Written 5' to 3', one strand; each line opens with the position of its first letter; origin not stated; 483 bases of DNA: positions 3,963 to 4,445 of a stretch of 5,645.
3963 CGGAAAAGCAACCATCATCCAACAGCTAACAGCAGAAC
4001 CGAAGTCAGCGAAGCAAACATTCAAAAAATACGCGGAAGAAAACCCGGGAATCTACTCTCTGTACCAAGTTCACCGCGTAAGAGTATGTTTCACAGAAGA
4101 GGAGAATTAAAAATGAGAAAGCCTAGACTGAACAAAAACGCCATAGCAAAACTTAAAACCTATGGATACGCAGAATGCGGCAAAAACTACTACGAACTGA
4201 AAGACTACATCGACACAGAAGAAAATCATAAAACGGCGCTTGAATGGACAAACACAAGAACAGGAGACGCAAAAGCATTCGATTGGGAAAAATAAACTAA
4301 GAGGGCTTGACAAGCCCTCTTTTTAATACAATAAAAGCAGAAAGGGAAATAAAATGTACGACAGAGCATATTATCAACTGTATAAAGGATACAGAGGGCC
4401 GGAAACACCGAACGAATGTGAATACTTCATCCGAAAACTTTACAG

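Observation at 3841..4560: Self-contained accessory cassette of orphan small genes in a microvirus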

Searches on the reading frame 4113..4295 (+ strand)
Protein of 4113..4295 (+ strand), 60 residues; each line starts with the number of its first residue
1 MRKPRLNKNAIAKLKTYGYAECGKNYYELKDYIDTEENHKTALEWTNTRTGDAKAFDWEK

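Call 5: search_protein_families(library=pfam, proteins=[window:4113-4295:+], max_evalue=1)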
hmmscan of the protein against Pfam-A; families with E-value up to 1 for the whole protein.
window:4113-4295:+ (60 aa): 0 families

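Call 6: search_protein_families(library=phrogs, proteins=[window:4113-4295:+], max_evalue=1)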
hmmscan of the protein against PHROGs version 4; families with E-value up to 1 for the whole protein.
window:4113-4295:+ (60 aa): 0 families

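Call 23: search_dna_similar(query=window:4113-4292:+, collection=phages, mode=protein, max_evalue=1, max_rows=30)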
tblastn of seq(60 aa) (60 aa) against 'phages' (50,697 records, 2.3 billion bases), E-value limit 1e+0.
Records with a match: 1; places in all: 1; records where one place covers at least 80% of the query: 1.
Best place of each record, by identity: 60-80% 1.
By first word of the organism name: Gokushovirus 1.
By host as written in the record: Homo sapiens 1.
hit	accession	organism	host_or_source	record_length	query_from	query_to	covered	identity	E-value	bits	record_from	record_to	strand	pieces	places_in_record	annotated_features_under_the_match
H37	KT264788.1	Gokushovirus WZ-2015a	Homo sapiens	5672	1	58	97%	62.1%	6e-17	77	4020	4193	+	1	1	none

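Call 33: find_homologous_proteins(query=window:4113-4292:+, max_evalue=0.01)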
Query seq(60 aa) (60 aa): 28 proteins with E <= 0.01 among 28 candidates.
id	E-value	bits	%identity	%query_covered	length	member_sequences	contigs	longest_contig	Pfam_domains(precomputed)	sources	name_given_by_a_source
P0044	1.9e-34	133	100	100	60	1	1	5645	-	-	-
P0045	4.3e-27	110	83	100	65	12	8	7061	-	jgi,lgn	jgi:hypothetical protein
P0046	1.3e-25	106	78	100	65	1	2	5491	-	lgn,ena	-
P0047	3.7e-24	101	75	100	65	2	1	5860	-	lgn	-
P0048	1.1e-23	100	78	98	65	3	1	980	-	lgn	-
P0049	1.3e-23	99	75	100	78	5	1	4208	-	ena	-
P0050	2.9e-23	98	76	98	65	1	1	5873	-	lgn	-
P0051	3.2e-23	98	77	100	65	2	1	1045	-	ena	-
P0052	7.4e-23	97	75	100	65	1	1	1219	-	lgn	-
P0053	1.1e-22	97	72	100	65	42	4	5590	-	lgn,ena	-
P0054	3.6e-22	95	73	100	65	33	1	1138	-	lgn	-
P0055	7.5e-22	94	72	100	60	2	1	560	-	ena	-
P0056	1.3e-21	93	70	100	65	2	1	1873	-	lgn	-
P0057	3.8e-21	92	70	100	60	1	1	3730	-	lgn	-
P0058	1.7e-20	90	68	100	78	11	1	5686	-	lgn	-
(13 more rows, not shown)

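Call 39: find_related_loci(query=A1, collection=viral_contigs, flank=3000)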
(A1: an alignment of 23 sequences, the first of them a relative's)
Query A1 (60 aa) in viral_contigs; peptide patterns used: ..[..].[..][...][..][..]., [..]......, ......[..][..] (x = any residue, [..] = any of these).
209 stretches matched a pattern; 23 encode a relative of the query (tblastn E <= 1e-3); 23 distinct loci.
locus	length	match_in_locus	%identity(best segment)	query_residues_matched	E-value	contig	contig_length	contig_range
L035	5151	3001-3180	72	1-60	5e-27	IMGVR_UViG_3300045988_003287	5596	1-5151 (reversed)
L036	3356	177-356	70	1-60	3e-25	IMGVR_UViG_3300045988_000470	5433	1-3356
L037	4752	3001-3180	68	1-60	1e-24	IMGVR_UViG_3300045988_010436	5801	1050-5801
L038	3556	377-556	68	1-60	2e-24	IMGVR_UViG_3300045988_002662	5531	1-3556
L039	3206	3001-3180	68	1-60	1e-24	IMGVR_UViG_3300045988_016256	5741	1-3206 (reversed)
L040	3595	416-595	68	1-60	3e-24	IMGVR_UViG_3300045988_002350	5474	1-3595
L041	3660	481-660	67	1-60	4e-24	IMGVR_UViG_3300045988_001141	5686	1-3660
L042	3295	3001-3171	67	4-60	7e-24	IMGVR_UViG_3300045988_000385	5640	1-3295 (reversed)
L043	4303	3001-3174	67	1-58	4e-23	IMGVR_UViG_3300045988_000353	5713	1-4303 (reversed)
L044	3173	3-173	67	4-60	1e-22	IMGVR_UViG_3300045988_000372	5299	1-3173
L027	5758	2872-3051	65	1-60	1e-22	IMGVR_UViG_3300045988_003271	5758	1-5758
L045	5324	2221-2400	62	1-60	2e-22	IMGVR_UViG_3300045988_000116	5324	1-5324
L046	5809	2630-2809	67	1-60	2e-22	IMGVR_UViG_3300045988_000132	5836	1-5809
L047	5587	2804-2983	60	1-60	4e-22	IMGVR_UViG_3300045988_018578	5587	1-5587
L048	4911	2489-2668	60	1-60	8e-22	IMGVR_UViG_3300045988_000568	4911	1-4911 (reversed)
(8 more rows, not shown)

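Call 54: predict_structure(alignment_id=A4)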
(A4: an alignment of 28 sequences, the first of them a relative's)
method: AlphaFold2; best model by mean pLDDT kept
length: 60 residues; sequences in the alignment: 28
mean_pLDDT: 90.9   pTM: 0.71
mean pLDDT of the five models: 90.9, 89.5, 89.5, 77.2, 76.9
residues with pLDDT >= 90: 44; 70-90: 15; 50-70: 1; < 50: 0
segments of 3 or more residues with pLDDT < 50: none
pLDDT, mean of each block of 10 residues (from residue 1): 84 94 93 91 94 89
secondary structure, 60 per line:
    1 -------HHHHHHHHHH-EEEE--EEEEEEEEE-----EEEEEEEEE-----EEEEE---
elements in order: H8-17 E19-22 E25-33 E39-47 E53-57

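Call 58: fold_search(model_id=the predicted structure, library=pdb)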
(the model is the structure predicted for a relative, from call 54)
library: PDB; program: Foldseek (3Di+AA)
matches with E <= 10: 607; with E <= 0.001: 0
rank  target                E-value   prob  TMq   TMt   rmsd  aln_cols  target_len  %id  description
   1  8gwh_A                2.7e-01  0.96  0.47  0.11   6.4        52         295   17  PTPN21 PTP domain C1108S mutant in complex with SRC pTyr530 peptide (released 2023-09-20)
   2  9ggn_A                3.4e-01  0.97  0.47  0.09   2.6        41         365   15  Cryo-EM structure of KBTBD4 WT-HDAC2 2:2 complex mediated by molecular glue UM171 (released 2025-04-09)
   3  8gxe_A                3.6e-01  0.98  0.48  0.11   3.7        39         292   15  PTPN21 FERM PTP complex (released 2023-09-27)
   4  4ejs_B                4.0e-01  0.69  0.45  0.16   6.8        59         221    7  Structure of yeast elongator subcomplex Elp456 (released 2012-05-02)
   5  4hxg_K                5.4e-01  0.99  0.56  0.06   1.8        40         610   10  Pyrococcus horikoshii acylaminoacyl peptidase (orthorhombic crystal form) (released 2013-05-08)
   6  2bzl                  5.7e-01  0.94  0.48  0.12   4.1        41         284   22  CRYSTAL STRUCTURE OF THE HUMAN PROTEIN TYROSINE PHOSPHATASE N14 AT 1. 65 A RESOLUTION (released 2005-09-13)
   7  5fgo_C                6.4e-01  0.80  0.47  0.46   3.1        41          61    0  Crystal structure of D. melanogaster Pur-alpha repeat III. (released 2016-01-20)
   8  2i1y_A                6.8e-01  0.92  0.45  0.11   4.3        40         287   15  Crystal structure of the phosphatase domain of human PTP IA-2 (released 2006-08-29)
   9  6uzt_B                6.8e-01  0.82  0.43  0.06   3.6        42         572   26  Crystal Structure of RPTP alpha (released 2020-03-18)
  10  2i1y_B                7.2e-01  0.92  0.45  0.11   4.3        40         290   15  Crystal structure of the phosphatase domain of human PTP IA-2 (released 2006-08-29)
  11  3i36                  7.6e-01  0.90  0.43  0.10   4.2        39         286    8  Crystal Structure of Rat Protein Tyrosine Phosphatase eta Catalytic Domain (released 2010-06-23)
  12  4rh5_A                7.6e-01  0.87  0.42  0.10   4.0        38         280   18  Crystal structure of PTPN3 (PTPH1) in complex with Eps15 pTyr849 peptide (released 2015-03-11)
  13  6uzt_A                8.1e-01  0.89  0.45  0.06   3.8        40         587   28  Crystal Structure of RPTP alpha (released 2020-03-18)
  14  4ri4_A                8.6e-01  0.89  0.44  0.11   4.1        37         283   19  Crystal structure of PTPN3 (PTPH1) Y676I mutant in complex with vanadate (released 2015-03-11)
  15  4rh9_A                8.6e-01  0.85  0.42  0.10   4.1        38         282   16  Crystal structure of PTPN3 (PTPH1) H812F, M883G mutant in complex with Eps15 pTyr849 peptide (released 2015-03-11)
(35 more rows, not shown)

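Call 68: search_solved_structures(query=A1, max_evalue=1)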
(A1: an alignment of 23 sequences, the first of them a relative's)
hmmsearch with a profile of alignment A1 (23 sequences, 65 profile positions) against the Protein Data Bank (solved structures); distinct sequences matched with E-value up to 1: 1.
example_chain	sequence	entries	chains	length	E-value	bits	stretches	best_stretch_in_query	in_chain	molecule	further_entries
6f0t_A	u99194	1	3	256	0.81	13.1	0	37-50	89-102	Pizza6-SFW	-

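Call 72: search_protein_families(library=padloc, proteins=[window:4113-4295:+], max_evalue=1)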
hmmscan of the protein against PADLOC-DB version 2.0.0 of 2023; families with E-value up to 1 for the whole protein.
window:4113-4295:+ (60 aa): 0 families

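Call 81: find_related_loci(query=A4, collection=genome_contigs, flank=6000)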
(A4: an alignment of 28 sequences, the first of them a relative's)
Query A4 (60 aa) in genome_contigs; peptide patterns used: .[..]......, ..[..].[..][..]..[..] (x = any residue, [..] = any of these).
55 stretches matched a pattern, but none encodes a relative of the query by tblastn (E <= 1e-3).

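Call 83: find_encoding_contigs(protein=P0045, flank=3000, max_places=5)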
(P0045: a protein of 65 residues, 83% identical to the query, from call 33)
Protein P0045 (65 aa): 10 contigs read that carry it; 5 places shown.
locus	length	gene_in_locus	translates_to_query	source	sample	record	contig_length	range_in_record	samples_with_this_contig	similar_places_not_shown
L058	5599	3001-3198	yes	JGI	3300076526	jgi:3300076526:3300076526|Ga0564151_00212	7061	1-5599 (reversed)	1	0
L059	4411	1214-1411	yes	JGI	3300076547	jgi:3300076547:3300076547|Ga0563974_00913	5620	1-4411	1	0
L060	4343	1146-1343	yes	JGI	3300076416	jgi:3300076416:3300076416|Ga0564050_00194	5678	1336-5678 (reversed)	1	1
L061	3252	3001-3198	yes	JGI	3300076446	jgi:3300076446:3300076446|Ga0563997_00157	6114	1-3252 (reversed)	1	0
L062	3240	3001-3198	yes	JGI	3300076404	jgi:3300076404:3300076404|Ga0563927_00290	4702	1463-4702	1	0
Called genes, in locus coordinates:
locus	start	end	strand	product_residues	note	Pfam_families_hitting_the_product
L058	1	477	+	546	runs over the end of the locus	PF02305:Phage_F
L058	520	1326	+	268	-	-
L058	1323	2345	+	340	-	PF23343:REP_ORF2-G2P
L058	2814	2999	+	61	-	-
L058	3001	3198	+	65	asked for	-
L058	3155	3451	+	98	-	-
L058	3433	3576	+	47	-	-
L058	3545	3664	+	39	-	-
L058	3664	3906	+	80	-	PF20577:Phage_ORF5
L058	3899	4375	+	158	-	PF09675:Chlamy_scaf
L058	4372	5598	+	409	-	?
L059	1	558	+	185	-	?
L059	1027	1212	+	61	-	-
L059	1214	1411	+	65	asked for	-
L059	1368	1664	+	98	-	-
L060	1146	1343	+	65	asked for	-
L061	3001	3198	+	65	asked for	-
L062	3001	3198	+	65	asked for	-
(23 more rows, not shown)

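Call 90: search_protein_families(library=phrogs, alignment_id=A1, max_evalue=0.01)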
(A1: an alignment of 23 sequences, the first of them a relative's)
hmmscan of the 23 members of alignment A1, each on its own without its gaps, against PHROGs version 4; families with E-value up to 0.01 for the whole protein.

A. member 1, P0044 (60 aa): 0 families

B. families by the number of members that match (of 23 scanned): 0 families
